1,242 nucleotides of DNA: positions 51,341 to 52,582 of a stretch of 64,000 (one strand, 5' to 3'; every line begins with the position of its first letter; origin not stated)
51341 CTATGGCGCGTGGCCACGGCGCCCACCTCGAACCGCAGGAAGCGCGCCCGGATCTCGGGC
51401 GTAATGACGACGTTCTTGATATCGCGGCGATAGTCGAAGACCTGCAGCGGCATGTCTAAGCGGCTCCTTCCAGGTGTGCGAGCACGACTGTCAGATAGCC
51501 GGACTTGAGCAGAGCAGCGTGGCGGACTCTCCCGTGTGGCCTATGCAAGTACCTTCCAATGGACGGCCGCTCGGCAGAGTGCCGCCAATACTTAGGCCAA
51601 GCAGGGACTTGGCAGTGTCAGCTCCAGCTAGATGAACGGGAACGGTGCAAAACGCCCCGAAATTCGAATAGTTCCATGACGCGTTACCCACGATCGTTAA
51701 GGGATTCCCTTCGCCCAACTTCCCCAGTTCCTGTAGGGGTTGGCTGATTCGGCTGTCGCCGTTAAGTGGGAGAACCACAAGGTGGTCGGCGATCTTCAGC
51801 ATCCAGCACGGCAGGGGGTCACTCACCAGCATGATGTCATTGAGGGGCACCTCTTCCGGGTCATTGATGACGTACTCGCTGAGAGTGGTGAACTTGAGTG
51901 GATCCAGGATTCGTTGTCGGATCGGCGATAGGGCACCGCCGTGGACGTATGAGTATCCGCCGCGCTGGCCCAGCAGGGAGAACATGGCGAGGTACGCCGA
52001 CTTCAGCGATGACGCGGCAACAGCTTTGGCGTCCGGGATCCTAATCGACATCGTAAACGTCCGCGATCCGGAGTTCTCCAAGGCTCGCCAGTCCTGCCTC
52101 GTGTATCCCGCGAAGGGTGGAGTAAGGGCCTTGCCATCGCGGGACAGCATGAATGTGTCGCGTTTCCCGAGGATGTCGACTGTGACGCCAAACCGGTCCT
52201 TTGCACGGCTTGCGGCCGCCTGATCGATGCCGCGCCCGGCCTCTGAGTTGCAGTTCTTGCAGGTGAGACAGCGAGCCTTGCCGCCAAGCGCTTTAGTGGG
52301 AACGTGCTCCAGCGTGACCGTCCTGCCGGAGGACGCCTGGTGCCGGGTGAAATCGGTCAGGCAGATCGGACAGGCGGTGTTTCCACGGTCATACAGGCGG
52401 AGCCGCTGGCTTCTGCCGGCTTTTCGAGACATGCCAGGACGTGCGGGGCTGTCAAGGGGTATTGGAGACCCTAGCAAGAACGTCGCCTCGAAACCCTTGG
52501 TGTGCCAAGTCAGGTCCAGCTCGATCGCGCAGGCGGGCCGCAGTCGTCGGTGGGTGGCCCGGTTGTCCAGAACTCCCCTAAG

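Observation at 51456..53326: Low-GC 1.8-kb islet flanked by 32-bp direct repeats: membrane coiled-coil protein plus HNH-nuclease-domain protein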

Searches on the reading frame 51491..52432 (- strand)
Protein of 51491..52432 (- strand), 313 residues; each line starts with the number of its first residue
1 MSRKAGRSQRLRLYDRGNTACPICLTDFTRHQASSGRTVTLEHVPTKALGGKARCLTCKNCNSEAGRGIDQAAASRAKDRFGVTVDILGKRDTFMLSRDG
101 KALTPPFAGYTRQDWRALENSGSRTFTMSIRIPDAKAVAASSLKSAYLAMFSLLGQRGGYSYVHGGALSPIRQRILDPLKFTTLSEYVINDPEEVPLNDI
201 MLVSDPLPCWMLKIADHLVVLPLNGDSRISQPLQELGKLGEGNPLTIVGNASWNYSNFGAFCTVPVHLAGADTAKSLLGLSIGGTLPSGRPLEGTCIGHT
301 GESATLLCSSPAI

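Call 4: search_protein_families(library=pfam, proteins=[window:51491-52432:-], max_evalue=1)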
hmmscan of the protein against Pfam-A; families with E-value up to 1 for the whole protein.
window:51491-52432:- (313 aa): 3 families
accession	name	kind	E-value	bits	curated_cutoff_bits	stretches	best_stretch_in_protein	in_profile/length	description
PF14279.12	HNH_5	-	7.4e-07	29.4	27.5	1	21-73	1-51/56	HNH endonuclease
PF02945.21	Endonuclease_7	-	0.0034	17.7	23.6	1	8-74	13-72/82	Recombination endonuclease VII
PF24029.1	DUF7340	-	0.077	13.3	27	1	18-61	6-47/62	Domain of unknown function (DUF7340)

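Call 5: search_protein_families(library=padloc, proteins=[window:51491-52432:-], max_evalue=1)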
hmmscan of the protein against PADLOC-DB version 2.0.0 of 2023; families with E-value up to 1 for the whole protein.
window:51491-52432:- (313 aa): 0 families

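Call 6: search_protein_families(library=phrogs, proteins=[window:51491-52432:-], max_evalue=1)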
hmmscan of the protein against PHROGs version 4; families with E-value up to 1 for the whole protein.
window:51491-52432:- (313 aa): 8 families
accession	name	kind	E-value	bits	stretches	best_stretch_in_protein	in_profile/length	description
phrog_2633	-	DNA, RNA and nucleotide metabolism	0.0038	18.4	1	12-71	76-125/142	endonuclease VII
phrog_423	-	DNA, RNA and nucleotide metabolism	0.029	15.3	1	3-78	8-77/159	endonuclease VII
phrog_2914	-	DNA, RNA and nucleotide metabolism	0.029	15.1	1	9-71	86-141/190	endonuclease VII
phrog_15463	-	DNA, RNA and nucleotide metabolism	0.036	14.2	1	17-75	131-190/435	HNH endonuclease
phrog_9545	-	DNA, RNA and nucleotide metabolism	0.055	14.1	1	38-67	133-166/206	HNH endonuclease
phrog_8660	-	DNA, RNA and nucleotide metabolism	0.062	14.4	1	7-66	113-177/196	HNH endonuclease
phrog_7455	-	tail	0.23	10.8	1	97-141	88-132/621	tail protein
phrog_28474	-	unknown function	0.26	12.1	1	218-246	22-49/65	-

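Call 8: find_homologous_proteins(query=window:51491-52432:-)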
Query window:51491-52432:- (313 aa): 333 proteins with E <= 0.001 among 5886 candidates; the best 120 are listed.
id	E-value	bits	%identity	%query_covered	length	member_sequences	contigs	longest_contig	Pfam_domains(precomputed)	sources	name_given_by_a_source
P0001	3.7e-209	711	100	100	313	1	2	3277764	PF14279.13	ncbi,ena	-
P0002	3.0e-168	577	82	100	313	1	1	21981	-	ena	-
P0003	7.6e-162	556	80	100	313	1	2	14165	-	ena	-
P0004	8.2e-161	553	79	100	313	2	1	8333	PF14279.13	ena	-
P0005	1.4e-160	552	79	100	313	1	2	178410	-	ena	-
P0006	3.4e-160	551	79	100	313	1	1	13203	PF14279.13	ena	-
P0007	2.2e-159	548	78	100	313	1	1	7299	-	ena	-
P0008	1.0e-158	546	78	100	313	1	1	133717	-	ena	-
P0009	1.8e-158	545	78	100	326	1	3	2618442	-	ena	-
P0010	3.3e-158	544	78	98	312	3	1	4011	-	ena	-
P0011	2.5e-156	538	78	100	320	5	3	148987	-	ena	-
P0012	4.0e-156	537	77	100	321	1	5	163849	-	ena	-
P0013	4.1e-156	537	77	100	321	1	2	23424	-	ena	-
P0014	4.6e-156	537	77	100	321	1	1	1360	-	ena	-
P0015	4.5e-155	534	77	100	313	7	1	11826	-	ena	-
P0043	1.1e-146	506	73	100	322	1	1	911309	-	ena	-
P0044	1.2e-146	506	73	100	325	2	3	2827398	-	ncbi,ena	-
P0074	2.7e-129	449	67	98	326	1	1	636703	-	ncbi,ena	-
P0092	6.3e-109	382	74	76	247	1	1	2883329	-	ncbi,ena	-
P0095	1.8e-108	381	56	98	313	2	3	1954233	-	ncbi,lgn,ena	-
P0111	3.3e-102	360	55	100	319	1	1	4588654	-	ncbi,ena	-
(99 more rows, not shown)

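Call 10: find_encoding_contigs(protein=P0001, flank=10000, max_places=4)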
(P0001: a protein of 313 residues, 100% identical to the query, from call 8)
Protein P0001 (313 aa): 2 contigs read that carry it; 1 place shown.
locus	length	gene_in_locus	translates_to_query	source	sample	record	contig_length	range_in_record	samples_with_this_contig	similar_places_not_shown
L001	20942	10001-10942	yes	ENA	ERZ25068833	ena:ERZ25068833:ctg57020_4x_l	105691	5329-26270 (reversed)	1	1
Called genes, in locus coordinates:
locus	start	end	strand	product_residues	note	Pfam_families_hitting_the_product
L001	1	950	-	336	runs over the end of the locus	PF00005:ABC_tran, PF13304:AAA_21 (faint), PF08352:oligo_HPY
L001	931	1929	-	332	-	PF00005:ABC_tran, PF08352:oligo_HPY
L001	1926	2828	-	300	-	PF12911:OppC_N, PF00528:BPD_transp_1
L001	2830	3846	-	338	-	PF19300:BPD_transp_1_N, PF00528:BPD_transp_1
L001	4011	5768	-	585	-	PF00496:SBP_bac_5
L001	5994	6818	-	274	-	PF00392:GntR, PF07729:FCD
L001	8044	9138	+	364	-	PF01408:GFO_IDH_MocA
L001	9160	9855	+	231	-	-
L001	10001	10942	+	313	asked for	PF14279:HNH_5 (weak)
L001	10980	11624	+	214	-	PF02311:AraC_binding (weak), PF07883:Cupin_2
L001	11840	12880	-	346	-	PF16884:ADH_N_2, PF00107:ADH_zinc_N, PF13602:ADH_zinc_N_2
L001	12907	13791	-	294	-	PF01261:AP_endonuc_2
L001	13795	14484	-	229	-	PF03737:RraA-like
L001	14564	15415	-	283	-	PF05721:PhyH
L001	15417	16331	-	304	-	PF05721:PhyH (weak)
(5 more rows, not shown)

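Call 11: find_encoding_contigs(protein=P0002, flank=10000, max_places=4)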
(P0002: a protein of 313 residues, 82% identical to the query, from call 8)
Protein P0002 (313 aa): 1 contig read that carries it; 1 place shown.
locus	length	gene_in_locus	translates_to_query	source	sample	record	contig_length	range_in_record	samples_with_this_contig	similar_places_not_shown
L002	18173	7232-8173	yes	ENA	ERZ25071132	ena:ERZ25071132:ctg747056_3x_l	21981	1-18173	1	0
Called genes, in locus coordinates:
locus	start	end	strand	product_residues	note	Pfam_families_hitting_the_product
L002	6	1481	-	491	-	-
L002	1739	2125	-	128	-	PF00872:Transposase_mut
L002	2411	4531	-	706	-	PF03235:GmrSD_N, PF07510:GmrSD_C, PF18899:DUF5655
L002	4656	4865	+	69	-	-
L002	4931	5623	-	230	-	PF14103:DUF4276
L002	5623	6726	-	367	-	PF02463:SMC_N (weak), PF11398:DUF2813 (weak), PF13175:AAA_15, PF13476:AAA_23, PF13304:AAA_21, PF13175:AAA_15 (weak)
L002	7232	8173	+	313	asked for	-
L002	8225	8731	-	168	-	-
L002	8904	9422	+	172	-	PF05685:Uma2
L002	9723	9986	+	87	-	-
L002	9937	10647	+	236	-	PF05014:Nuc_deoxyrib_tr (faint)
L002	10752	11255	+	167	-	PF24738:DUF7689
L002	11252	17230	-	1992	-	PF14559:TPR_19 (faint)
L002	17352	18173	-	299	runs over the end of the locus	-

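Call 12: find_encoding_contigs(protein=P0009, flank=10000, max_places=4)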
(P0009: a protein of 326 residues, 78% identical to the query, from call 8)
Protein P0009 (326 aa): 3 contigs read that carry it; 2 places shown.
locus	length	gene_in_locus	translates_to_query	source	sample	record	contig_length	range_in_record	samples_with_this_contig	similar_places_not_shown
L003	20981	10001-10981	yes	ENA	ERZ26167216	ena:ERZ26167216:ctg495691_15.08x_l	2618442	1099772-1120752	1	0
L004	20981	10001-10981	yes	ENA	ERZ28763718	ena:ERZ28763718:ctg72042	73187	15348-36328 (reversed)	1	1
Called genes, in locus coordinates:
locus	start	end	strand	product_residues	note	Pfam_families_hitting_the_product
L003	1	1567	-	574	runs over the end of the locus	PF00899:ThiF, PF13241:NAD_binding_7 (weak)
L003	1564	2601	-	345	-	PF18144:SMODS (weak), PF21654:DncV-like_NTFase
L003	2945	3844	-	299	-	PF13276:HTH_21 (weak), PF00665:rve, PF13683:rve_3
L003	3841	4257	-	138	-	-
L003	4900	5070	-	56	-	-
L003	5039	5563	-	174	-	PF13358:DDE_3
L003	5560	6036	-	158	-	PF13384:HTH_23 (faint), PF13551:HTH_29, PF13565:HTH_32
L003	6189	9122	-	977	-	PF20465:MmeI_hel, PF20473:MmeI_Mtase, PF20466:MmeI_TRD (weak)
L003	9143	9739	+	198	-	-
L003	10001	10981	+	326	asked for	-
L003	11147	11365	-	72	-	-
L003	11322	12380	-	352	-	PF13356:Arm-DNA-bind_3, PF22022:Phage_int_M, PF00589:Phage_integrase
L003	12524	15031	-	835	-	PF06439:3keto-disac_hyd, PF01011:PQQ, PF13360:PQQ_2 (faint)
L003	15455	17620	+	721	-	-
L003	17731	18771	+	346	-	-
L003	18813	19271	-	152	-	PF00583:Acetyltransf_1, PF13508:Acetyltransf_7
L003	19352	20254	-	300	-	PF00106:adh_short, PF08659:KR (weak), PF13561:adh_short_C2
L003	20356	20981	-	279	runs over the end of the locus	PF01547:SBP_bac_1 (faint), PF13531:SBP_bac_11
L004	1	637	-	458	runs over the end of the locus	PF18145:SAVED (weak)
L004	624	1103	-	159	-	PF14464:Prok-JAB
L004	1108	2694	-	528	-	PF00899:ThiF, PF13241:NAD_binding_7 (weak)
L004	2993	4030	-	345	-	PF18144:SMODS (weak), PF21654:DncV-like_NTFase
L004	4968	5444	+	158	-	PF13384:HTH_23 (faint), PF13551:HTH_29, PF13565:HTH_32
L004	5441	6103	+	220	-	PF13358:DDE_3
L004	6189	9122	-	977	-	PF20465:MmeI_hel, PF20473:MmeI_Mtase, PF20466:MmeI_TRD (weak)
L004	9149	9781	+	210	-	-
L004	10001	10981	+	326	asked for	-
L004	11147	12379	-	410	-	PF13356:Arm-DNA-bind_3, PF22022:Phage_int_M, PF00589:Phage_integrase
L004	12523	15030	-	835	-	PF06439:3keto-disac_hyd, PF01011:PQQ, PF13360:PQQ_2 (faint)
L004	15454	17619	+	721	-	PF13620:CarboxypepD_reg (faint)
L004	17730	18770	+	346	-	-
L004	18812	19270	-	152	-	PF00583:Acetyltransf_1, PF13508:Acetyltransf_7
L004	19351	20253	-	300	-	PF00106:adh_short, PF08659:KR (weak), PF13561:adh_short_C2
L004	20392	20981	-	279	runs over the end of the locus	PF01547:SBP_bac_1 (faint), PF13531:SBP_bac_11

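Call 30: search_solved_structures(query=A1, max_evalue=1, show_alignments=2)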
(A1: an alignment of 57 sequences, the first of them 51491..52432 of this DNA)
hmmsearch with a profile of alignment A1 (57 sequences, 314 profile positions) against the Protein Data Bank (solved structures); distinct sequences matched with E-value up to 1: 7.
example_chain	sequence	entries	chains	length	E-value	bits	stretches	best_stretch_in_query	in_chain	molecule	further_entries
4tkp_B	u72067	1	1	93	0.017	17.4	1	5-39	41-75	Tripartite motif-containing protein 5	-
1e7d_A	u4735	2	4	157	0.086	15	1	6-67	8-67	RECOMBINATION ENDONUCLEASE VII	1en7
2qnf_A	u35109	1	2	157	0.19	13.9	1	6-67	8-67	Recombination endonuclease VII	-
2ecv_A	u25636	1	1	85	0.28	13.4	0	8-39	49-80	Tripartite motif-containing protein 5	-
1e7l_A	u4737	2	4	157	0.49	12.6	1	6-67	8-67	RECOMBINATION ENDONUCLEASE VII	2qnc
9kq1_A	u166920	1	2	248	0.54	12.4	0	134-193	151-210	SDR superfamily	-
2mmp_A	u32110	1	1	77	0.57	12.3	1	157-208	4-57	Uncharacterized protein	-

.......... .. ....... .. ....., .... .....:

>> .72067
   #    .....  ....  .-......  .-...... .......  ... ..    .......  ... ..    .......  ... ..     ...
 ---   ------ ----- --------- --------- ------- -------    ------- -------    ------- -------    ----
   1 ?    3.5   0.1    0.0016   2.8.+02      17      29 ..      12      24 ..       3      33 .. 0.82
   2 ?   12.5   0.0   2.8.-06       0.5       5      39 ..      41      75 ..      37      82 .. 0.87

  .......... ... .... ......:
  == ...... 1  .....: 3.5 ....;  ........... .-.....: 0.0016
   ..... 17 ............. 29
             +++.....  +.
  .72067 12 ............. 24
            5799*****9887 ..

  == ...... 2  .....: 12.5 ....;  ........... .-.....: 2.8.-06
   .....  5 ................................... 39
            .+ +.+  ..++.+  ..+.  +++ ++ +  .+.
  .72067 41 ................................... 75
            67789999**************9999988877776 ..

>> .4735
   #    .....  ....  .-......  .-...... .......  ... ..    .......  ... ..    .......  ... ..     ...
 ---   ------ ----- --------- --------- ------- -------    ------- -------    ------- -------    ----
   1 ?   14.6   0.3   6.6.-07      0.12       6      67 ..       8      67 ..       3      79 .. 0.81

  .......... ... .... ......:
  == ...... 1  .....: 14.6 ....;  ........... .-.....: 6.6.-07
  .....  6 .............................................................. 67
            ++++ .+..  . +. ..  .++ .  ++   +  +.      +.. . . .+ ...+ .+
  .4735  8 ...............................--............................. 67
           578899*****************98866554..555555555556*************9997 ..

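Call 33: predict_structure(alignment_id=A1)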
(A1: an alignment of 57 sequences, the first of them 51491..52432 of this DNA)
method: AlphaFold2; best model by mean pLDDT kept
length: 313 residues; sequences in the alignment: 57
mean_pLDDT: 85.7   pTM: 0.81
mean pLDDT of the five models: 85.7, 85.3, 81.0, 67.2, 56.1
residues with pLDDT >= 90: 159; 70-90: 120; 50-70: 30; < 50: 4
segments of 3 or more residues with pLDDT < 50: none
pLDDT, mean of each block of 10 residues (from residue 1): 77 92 95 93 83 89 61 62 89 84 90 94 88 77 92 90 94 84 83 71 93 90 91 92 85 80 89 89 86 92 89 51
secondary structure, 60 per line:
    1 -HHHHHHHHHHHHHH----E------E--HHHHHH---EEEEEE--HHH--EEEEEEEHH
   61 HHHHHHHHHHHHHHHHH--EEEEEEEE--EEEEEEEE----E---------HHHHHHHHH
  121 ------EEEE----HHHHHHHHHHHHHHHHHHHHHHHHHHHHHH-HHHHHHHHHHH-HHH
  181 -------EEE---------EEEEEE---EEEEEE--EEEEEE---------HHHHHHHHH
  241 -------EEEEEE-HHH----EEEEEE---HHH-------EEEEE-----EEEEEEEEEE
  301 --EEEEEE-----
elements in order: H2-15 H30-35 E39-44 E52-58 H59-77 E80-87 E90-97 H112-120 E127-130 H135-164 H166-176 E188-190 E200-205 E209-214 E217-222 H232-240 E248-253 E262-267 E281-285 E291-300 E303-308

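Call 42: find_encoding_contigs(protein=P0044, flank=10000, max_places=3)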
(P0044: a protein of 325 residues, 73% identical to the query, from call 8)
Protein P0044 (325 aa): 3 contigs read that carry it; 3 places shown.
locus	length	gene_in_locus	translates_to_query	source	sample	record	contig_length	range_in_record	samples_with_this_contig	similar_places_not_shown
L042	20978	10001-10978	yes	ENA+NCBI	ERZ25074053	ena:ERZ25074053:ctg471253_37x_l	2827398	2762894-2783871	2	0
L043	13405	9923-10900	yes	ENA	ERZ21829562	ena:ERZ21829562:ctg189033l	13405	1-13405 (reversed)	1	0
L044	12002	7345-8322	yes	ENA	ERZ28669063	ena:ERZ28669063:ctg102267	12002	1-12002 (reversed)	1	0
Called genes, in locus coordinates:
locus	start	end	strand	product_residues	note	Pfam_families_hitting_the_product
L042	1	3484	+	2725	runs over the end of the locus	PF17766:fn3_6 (faint), PF00041:fn3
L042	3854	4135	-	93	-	-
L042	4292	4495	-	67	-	PF05930:Phage_AlpA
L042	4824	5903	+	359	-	-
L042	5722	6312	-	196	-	-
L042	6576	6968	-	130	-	-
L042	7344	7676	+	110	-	-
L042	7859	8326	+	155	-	PF12762:DDE_Tnp_IS1595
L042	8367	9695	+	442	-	-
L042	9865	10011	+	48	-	-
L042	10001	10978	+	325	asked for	-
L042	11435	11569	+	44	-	-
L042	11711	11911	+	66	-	-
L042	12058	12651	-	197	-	-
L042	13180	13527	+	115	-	-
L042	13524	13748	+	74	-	-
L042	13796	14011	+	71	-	PF05930:Phage_AlpA, PF12728:HTH_17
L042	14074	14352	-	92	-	-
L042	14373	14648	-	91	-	-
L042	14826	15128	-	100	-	-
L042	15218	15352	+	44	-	-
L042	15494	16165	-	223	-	PF00072:Response_reg, PF08281:Sigma70_r4_2 (weak), PF00196:GerE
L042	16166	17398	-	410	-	PF02518:HATPase_c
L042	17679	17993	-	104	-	-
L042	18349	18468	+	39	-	-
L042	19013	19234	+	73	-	-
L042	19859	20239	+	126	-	-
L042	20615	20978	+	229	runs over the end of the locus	-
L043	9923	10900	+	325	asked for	-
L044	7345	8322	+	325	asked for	-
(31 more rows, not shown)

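Call 43: find_encoding_contigs(protein=P0095, flank=10000, max_places=3)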
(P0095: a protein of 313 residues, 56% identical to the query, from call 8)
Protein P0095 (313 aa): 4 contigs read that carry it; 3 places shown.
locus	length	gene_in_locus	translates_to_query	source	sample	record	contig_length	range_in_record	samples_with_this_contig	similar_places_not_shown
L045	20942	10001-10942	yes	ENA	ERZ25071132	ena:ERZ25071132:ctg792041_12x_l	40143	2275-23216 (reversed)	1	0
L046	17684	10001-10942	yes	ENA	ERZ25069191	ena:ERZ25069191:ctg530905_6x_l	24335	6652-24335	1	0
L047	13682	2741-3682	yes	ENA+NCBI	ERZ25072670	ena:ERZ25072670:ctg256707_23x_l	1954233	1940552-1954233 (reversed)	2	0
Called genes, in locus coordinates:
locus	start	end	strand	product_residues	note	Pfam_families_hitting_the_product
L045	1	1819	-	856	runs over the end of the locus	PF00930:DPPIV_N (faint), PF26549:Tricorn_N, PF26550:Tricorn_2nd, PF07676:PD40 (weak), PF26549:Tricorn_N, PF07676:PD40, PF26549:Tricorn_N, PF07676:PD40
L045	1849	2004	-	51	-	-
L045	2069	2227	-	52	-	-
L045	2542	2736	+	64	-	-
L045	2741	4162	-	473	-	PF05598:DUF772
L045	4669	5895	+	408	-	PF00872:Transposase_mut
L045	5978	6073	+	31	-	-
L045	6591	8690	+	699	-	PF01609:DDE_Tnp_1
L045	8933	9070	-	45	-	-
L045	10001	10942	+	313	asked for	-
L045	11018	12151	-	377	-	PF00665:rve, PF13683:rve_3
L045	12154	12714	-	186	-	PF01527:HTH_Tnp_1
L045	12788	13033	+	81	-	-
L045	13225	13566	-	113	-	-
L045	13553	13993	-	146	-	-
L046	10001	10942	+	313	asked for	-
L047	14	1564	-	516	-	-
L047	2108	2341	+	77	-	-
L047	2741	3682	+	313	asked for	-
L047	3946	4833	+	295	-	-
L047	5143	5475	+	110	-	-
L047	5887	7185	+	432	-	PF00563:EAL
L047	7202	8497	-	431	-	PF02403:Seryl_tRNA_N, PF00587:tRNA-synt_2b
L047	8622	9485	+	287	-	PF00483:NTP_transferase, PF12804:NTP_transf_3 (weak)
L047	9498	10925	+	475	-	-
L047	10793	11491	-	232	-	PF13737:DDE_Tnp_1_5, PF01609:DDE_Tnp_1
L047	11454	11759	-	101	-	PF13737:DDE_Tnp_1_5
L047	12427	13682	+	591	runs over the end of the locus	PF01609:DDE_Tnp_1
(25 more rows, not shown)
